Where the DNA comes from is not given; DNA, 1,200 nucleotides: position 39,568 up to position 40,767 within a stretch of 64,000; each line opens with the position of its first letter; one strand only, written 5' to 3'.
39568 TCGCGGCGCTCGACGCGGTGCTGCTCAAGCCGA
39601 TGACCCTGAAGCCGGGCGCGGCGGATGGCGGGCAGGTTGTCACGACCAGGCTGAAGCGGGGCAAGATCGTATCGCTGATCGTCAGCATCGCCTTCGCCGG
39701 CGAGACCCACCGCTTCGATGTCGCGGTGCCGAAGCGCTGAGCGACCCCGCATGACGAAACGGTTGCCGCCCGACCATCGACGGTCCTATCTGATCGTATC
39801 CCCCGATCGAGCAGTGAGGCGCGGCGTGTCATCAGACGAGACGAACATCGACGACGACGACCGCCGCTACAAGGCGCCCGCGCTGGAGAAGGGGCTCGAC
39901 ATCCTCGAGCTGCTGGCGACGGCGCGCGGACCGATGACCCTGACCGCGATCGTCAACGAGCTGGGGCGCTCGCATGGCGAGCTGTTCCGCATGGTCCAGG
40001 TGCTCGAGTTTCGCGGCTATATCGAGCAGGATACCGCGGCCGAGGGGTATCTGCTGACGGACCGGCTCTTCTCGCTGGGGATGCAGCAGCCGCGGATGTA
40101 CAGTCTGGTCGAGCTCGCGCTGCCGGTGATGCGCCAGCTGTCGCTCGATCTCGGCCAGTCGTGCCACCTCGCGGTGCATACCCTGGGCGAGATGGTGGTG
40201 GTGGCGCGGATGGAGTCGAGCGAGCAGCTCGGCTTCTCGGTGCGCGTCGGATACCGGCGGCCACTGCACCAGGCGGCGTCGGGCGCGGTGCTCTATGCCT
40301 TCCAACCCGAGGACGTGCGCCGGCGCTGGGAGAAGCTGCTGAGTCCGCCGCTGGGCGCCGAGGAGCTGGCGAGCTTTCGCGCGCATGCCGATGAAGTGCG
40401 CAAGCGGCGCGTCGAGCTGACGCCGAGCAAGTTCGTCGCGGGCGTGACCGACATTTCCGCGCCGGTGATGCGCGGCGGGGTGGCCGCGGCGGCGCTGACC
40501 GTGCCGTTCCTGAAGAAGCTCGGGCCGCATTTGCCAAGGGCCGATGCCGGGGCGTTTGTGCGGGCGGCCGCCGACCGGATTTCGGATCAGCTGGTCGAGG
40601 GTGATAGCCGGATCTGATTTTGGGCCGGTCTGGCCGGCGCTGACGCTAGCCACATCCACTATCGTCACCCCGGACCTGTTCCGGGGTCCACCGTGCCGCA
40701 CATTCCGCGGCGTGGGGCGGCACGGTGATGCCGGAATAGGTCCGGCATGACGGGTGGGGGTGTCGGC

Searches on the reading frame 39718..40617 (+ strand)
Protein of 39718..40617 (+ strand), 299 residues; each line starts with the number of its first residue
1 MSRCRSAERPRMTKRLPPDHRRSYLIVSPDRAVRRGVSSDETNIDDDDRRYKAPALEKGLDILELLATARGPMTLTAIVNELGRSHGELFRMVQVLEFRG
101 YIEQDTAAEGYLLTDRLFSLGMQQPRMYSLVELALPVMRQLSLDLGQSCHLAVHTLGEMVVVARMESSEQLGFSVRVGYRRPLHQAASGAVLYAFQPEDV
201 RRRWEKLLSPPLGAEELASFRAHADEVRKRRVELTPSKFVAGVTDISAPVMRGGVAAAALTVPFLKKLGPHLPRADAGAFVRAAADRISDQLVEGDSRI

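Call 91: search_protein_families(library=pfam, proteins=[window:39718-40617:+], max_evalue=0.01)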
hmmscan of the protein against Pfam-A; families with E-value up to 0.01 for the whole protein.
window:39718-40617:+ (299 aa): 4 families
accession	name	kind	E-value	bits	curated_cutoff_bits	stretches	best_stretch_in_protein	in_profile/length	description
PF01614.24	IclR_C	-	1.2e-15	58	24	1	129-289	8-173/174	Bacterial transcriptional regulator IclR C-terminal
PF09339.16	HTH_IclR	-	2.9e-14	53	22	1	55-105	1-51/52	IclR helix-turn-helix domain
PF12802.13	MarR_2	-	0.0003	21.3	27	1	61-104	9-52/61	MarR family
PF08100.18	Dimerisation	-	0.0043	17.3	25.6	1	60-114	28-84/93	O-methyltransferase dimerisation domain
